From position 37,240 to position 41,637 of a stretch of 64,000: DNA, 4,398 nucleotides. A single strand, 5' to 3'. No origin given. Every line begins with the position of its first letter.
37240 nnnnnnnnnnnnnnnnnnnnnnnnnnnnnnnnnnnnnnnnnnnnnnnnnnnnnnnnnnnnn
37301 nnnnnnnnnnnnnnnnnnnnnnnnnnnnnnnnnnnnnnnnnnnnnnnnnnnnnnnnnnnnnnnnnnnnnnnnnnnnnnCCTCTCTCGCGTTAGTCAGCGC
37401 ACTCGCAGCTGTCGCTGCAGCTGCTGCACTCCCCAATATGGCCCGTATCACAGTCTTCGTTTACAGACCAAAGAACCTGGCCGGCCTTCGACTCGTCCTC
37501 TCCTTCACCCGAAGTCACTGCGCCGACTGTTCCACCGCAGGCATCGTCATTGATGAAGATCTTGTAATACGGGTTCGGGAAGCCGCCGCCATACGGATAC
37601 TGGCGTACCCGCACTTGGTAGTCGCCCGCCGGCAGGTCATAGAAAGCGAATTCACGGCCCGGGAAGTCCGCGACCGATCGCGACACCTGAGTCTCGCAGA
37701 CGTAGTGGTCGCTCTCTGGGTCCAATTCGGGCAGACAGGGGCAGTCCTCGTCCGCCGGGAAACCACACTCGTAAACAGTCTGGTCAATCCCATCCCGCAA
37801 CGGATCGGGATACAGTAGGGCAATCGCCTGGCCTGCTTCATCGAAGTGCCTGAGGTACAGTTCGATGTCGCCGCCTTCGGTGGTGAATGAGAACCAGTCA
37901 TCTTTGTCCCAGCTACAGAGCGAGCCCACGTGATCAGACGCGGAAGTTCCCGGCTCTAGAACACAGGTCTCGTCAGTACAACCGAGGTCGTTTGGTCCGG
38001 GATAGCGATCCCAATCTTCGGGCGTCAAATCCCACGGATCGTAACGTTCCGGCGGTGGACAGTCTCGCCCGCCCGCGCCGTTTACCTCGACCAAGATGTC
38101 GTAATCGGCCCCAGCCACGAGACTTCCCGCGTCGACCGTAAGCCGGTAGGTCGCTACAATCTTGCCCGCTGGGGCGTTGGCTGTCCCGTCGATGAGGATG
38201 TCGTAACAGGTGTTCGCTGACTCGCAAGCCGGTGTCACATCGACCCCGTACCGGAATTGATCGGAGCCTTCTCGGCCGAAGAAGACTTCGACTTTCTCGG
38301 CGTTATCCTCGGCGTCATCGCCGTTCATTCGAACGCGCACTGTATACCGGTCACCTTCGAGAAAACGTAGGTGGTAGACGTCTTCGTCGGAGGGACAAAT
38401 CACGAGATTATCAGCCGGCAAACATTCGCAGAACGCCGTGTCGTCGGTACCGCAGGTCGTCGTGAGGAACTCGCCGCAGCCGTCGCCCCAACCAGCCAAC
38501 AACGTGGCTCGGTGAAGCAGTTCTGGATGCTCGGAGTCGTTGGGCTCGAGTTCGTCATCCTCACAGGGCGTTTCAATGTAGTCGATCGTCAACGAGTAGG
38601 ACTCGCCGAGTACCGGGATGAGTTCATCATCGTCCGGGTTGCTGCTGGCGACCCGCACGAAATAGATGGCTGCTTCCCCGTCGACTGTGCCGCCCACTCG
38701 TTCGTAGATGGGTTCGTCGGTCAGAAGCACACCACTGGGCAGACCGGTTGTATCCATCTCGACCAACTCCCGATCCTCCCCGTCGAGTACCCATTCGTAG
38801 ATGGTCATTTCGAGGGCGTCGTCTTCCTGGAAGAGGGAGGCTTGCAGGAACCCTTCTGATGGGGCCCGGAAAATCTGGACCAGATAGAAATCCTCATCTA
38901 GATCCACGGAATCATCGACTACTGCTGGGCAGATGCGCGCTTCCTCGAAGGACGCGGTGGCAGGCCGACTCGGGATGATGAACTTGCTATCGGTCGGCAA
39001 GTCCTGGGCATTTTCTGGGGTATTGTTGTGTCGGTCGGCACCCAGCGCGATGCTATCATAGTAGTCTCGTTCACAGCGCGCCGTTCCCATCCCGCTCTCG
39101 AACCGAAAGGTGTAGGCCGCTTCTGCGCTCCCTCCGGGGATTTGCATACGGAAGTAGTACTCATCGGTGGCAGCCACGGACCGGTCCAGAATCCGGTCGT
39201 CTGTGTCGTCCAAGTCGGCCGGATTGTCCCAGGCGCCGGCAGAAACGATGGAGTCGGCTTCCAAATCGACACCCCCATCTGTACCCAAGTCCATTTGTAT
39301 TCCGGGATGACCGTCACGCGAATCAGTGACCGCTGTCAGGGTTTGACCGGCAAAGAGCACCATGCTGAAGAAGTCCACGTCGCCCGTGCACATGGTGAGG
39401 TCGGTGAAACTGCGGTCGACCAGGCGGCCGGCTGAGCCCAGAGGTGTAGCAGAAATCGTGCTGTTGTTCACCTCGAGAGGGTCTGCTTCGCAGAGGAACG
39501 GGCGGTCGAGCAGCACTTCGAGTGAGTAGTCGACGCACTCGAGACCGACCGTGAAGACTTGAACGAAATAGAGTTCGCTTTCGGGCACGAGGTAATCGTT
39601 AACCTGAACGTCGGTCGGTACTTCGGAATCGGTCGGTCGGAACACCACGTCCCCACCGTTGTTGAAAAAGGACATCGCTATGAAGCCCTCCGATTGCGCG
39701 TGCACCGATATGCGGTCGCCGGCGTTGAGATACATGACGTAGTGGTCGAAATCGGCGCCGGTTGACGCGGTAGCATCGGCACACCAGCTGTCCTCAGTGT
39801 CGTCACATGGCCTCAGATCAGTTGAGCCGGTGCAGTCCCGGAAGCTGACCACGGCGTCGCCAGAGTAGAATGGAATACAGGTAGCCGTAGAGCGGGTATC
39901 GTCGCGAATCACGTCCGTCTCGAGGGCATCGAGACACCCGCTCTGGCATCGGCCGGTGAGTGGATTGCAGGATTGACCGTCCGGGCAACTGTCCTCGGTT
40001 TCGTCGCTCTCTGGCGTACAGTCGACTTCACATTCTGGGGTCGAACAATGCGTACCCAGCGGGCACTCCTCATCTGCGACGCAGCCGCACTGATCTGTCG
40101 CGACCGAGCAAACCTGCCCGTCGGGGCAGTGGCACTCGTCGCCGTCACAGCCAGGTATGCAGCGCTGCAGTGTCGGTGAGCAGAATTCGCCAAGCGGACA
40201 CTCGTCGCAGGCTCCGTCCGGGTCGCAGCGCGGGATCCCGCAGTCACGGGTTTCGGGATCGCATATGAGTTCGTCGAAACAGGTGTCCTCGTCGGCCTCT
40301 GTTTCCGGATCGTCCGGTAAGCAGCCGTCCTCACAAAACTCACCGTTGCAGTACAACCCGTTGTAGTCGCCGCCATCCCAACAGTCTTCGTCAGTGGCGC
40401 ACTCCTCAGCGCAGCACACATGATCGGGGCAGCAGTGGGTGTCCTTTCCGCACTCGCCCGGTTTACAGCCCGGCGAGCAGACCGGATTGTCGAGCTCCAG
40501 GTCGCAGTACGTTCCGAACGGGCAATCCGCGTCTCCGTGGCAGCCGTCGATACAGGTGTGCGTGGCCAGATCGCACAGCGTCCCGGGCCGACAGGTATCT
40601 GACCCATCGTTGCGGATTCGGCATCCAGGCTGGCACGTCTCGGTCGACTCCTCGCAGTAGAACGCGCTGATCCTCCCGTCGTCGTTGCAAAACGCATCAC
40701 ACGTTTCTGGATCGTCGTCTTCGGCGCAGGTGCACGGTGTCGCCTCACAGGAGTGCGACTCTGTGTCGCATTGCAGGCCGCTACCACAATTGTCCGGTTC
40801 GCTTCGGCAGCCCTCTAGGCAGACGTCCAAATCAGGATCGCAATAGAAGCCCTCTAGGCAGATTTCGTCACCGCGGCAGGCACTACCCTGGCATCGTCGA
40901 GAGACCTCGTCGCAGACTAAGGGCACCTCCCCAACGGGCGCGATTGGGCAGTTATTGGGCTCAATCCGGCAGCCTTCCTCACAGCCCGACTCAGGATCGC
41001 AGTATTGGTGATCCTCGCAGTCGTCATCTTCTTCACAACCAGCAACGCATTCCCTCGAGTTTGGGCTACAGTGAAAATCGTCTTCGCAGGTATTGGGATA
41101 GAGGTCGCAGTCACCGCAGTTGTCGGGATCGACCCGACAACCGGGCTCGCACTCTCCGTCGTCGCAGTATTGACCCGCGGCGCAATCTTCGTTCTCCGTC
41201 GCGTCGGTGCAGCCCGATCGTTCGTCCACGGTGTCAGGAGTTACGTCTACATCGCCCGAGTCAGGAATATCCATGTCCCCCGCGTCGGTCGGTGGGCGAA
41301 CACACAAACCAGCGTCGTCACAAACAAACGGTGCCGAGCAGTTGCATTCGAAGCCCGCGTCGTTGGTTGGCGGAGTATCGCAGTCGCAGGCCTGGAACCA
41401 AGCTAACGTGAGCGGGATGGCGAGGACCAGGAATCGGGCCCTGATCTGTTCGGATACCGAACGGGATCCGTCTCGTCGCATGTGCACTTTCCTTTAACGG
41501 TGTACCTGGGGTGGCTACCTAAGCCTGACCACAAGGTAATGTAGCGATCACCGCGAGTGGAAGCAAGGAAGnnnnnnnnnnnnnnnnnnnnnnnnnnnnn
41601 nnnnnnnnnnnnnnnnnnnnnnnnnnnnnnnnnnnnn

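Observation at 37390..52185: Paralogous giant proteins built from shuffled Cys-rich N-terminal modules plus tandem PPC-like domain arrays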

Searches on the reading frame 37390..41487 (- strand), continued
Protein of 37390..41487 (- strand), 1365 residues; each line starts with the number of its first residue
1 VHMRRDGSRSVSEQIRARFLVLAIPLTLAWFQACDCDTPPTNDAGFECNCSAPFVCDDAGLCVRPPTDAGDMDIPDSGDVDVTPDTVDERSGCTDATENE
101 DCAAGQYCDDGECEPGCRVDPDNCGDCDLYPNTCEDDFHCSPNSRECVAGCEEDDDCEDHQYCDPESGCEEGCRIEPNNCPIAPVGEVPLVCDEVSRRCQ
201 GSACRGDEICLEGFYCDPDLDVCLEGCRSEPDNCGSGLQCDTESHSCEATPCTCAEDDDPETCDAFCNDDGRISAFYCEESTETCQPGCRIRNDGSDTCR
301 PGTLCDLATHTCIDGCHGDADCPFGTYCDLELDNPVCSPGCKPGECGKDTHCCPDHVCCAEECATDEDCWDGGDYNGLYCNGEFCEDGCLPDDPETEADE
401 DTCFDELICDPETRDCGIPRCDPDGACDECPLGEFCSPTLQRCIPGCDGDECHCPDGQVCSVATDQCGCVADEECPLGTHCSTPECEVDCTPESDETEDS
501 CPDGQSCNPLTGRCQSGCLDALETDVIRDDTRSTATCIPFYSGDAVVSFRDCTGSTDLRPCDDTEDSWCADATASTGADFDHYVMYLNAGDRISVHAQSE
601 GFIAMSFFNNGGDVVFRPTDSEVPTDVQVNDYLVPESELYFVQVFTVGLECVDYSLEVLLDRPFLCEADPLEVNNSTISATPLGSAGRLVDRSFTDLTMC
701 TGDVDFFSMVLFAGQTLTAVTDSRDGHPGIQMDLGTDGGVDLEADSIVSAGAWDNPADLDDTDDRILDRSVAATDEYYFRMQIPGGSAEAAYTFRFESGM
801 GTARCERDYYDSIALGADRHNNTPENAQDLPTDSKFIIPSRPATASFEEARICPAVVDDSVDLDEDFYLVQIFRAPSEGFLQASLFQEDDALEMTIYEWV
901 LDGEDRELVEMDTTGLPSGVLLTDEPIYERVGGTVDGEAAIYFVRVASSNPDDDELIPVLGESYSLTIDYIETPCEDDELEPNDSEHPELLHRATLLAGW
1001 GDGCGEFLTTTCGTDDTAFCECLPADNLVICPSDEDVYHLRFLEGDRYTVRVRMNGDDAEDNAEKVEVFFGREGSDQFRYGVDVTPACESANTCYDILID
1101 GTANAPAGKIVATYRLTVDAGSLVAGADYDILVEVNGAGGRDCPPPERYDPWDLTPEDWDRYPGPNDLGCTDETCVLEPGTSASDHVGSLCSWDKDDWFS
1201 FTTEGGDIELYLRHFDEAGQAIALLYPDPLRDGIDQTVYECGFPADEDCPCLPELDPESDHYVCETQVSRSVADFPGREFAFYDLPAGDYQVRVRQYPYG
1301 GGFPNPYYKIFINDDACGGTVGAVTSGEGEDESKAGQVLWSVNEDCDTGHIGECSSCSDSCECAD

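Call 72: find_encoding_contigs(protein=P0018, flank=8000, max_places=1)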
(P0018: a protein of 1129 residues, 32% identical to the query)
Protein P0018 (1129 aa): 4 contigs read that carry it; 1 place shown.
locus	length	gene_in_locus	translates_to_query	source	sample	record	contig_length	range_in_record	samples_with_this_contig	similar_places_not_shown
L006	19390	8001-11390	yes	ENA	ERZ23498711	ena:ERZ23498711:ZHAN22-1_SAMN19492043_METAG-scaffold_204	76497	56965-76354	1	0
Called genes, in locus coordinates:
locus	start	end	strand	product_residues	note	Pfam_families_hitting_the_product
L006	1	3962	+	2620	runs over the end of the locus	PF00801:PKD (weak), PF22352:K319L-like_PKD (faint), PF02010:REJ (faint), PF00801:PKD (weak), PF18911:PKD_4, PF00801:PKD, PF18911:PKD_4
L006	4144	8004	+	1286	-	PF00801:PKD, PF18911:PKD_4, PF00801:PKD, PF18911:PKD_4, PF00801:PKD, PF18911:PKD_4, PF00801:PKD, PF18911:PKD_4, +2 more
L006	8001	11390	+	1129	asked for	PF04151:PPC (faint)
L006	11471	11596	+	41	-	-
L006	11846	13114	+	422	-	PF00109:ketoacyl-synt, PF00108:Thiolase_N (faint), PF02801:Ketoacyl-synt_C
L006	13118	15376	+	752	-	PF00109:ketoacyl-synt, PF02801:Ketoacyl-synt_C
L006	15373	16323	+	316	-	PF00698:Acyl_transf_1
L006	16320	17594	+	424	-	PF00109:ketoacyl-synt, PF02801:Ketoacyl-synt_C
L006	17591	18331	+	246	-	PF00106:adh_short, PF08659:KR, PF23441:SDR (weak), PF13561:adh_short_C2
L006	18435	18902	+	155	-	-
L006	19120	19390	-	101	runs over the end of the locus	PF01192:RNA_pol_Rpb6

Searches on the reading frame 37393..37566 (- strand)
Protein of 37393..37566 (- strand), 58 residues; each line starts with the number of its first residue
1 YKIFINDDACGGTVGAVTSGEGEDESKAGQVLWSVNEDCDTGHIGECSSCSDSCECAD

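Call 78: search_protein_families(library=ncbifam, proteins=[window:37393-37566:-], max_evalue=5)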
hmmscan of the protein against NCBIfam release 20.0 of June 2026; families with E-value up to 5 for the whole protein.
seq(58 aa): 0 families

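Call 79: search_protein_families(library=pfam, proteins=[window:37393-37566:-], max_evalue=5)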
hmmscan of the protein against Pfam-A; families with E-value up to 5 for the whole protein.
seq(58 aa): 1 family
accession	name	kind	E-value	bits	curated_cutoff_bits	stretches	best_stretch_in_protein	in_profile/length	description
PF12114.14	Period_C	-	0.074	13.4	25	1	2-53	13-61/171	Period circadian-like, C-terminal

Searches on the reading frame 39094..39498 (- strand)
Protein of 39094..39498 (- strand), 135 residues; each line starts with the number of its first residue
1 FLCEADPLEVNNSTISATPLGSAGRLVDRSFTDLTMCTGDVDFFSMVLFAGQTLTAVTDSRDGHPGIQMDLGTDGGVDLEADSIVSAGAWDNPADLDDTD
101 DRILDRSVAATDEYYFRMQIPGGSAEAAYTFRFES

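Call 73: predict_structure(alignment_id=A5)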
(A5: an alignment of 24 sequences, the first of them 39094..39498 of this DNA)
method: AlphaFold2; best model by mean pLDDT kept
length: 135 residues; sequences in the alignment: 24
mean_pLDDT: 89.3   pTM: 0.85
mean pLDDT of the five models: 89.3, 87.3, 84.8, 84.3, 79.4
residues with pLDDT >= 90: 90; 70-90: 34; 50-70: 11; < 50: 0
segments of 3 or more residues with pLDDT < 50: none
pLDDT, mean of each block of 10 residues (from residue 1): 92 97 92 94 97 93 81 92 77 67 91 95 88 96
secondary structure, 60 per line:
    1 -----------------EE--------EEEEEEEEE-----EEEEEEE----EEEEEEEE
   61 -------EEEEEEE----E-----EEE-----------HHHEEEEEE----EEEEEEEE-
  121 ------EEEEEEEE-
elements in order: E28-36 E42-48 E53-60 E68-74 E85-87 E102-107 E112-119 E127-134

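Call 75: fold_search(model_id=the predicted structure, library=pdb)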
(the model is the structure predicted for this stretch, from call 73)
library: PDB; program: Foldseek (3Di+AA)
matches with E <= 10: 1548; with E <= 0.001: 21
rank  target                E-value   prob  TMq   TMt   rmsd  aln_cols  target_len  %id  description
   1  4dzg                  1.6e-05  1.00  0.63  0.74   3.3       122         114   15  Crystal structure of Aeromonas hydrophila PliG, a periplasmic lysozyme inhibitor of g-type lysozyme (released 2012-06-13)
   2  1nqd_A                5.4e-05  1.00  0.57  0.67   4.6       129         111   18  CRYSTAL STRUCTURE OF CLOSTRIDIUM HISTOLYTICUM COLG COLLAGENASE COLLAGEN-BINDING DOMAIN 3B AT 1.65 ANGSTROM RESOLUTION  (released 2003-04-15)
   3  3jqw_A                1.3e-04  1.00  0.59  0.66   4.7       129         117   16  Crystal structure of Clostridium histolyticum colH collagenase collagen-binding domain 3 at 2 Angstrom resolution in p (released 2010-09-29)
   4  2o8o_A                1.8e-04  1.00  0.56  0.67   4.6       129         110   18  Crystal structure of Clostridium histolyticum colg collagenase collagen-binding domain 3B at 1.35 Angstrom resolution  (released 2007-12-11)
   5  1nqj_B                2.4e-04  1.00  0.51  0.59   5.2       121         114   14  CRYSTAL STRUCTURE OF CLOSTRIDIUM HISTOLYTICUM COLG COLLAGENASE COLLAGEN-BINDING DOMAIN 3B AT 1.0 ANGSTROM RESOLUTION I (released 2003-04-15)
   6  1nqd_B                2.4e-04  1.00  0.52  0.60   7.1       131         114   16  CRYSTAL STRUCTURE OF CLOSTRIDIUM HISTOLYTICUM COLG COLLAGENASE COLLAGEN-BINDING DOMAIN 3B AT 1.65 ANGSTROM RESOLUTION  (released 2003-04-15)
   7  5sv5                  3.0e-04  1.00  0.53  0.66   4.5       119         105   13  1.0 Angstrom Crystal Structure of pre-Peptidase C-terminal Domain of Collagenase from Bacillus anthracis. (released 2016-08-17)
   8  4hpk_B                3.4e-04  1.00  0.55  0.64   5.0       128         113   15  Crystal structure of Clostridium histolyticum colg collagenase collagen-binding domain 3B at 1.35 Angstrom resolution  (released 2012-12-12)
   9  1nqj_A                3.6e-04  1.00  0.49  0.66   5.3       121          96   15  CRYSTAL STRUCTURE OF CLOSTRIDIUM HISTOLYTICUM COLG COLLAGENASE COLLAGEN-BINDING DOMAIN 3B AT 1.0 ANGSTROM RESOLUTION I (released 2003-04-15)
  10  5iku                  4.2e-04  1.00  0.59  0.35   4.5       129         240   17  Crystal structure of the Hathewaya histolytica ColG tandem collagen-binding domain s3as3b in the presence of calcium at  (released 2017-03-15)
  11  3jqw_C                6.6e-04  1.00  0.58  0.64   4.9       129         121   17  Crystal structure of Clostridium histolyticum colH collagenase collagen-binding domain 3 at 2 Angstrom resolution in p (released 2010-09-29)
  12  8u5d_B                6.6e-04  1.00  0.44  0.46   6.0       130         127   14  Crystal Structure of C-terminal domain of Clostridium perfringens Enterotoxin in Space Group P 41 21 2 (released 2023-12-20)
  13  4dy5_B                7.4e-04  1.00  0.50  0.61   5.6       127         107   12  Crystal structure of Salmonella Typhimurium PliG, a periplasmic lysozyme inhibitor of g-type lysozyme (released 2012-06-13)
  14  4dy5_A                7.4e-04  1.00  0.49  0.59   6.0       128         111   12  Crystal structure of Salmonella Typhimurium PliG, a periplasmic lysozyme inhibitor of g-type lysozyme (released 2012-06-13)
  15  3afg_B                8.3e-04  1.00  0.55  0.17   3.0       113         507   11  Crystal structure of ProN-Tk-SP from Thermococcus kodakaraensis (released 2010-08-04)
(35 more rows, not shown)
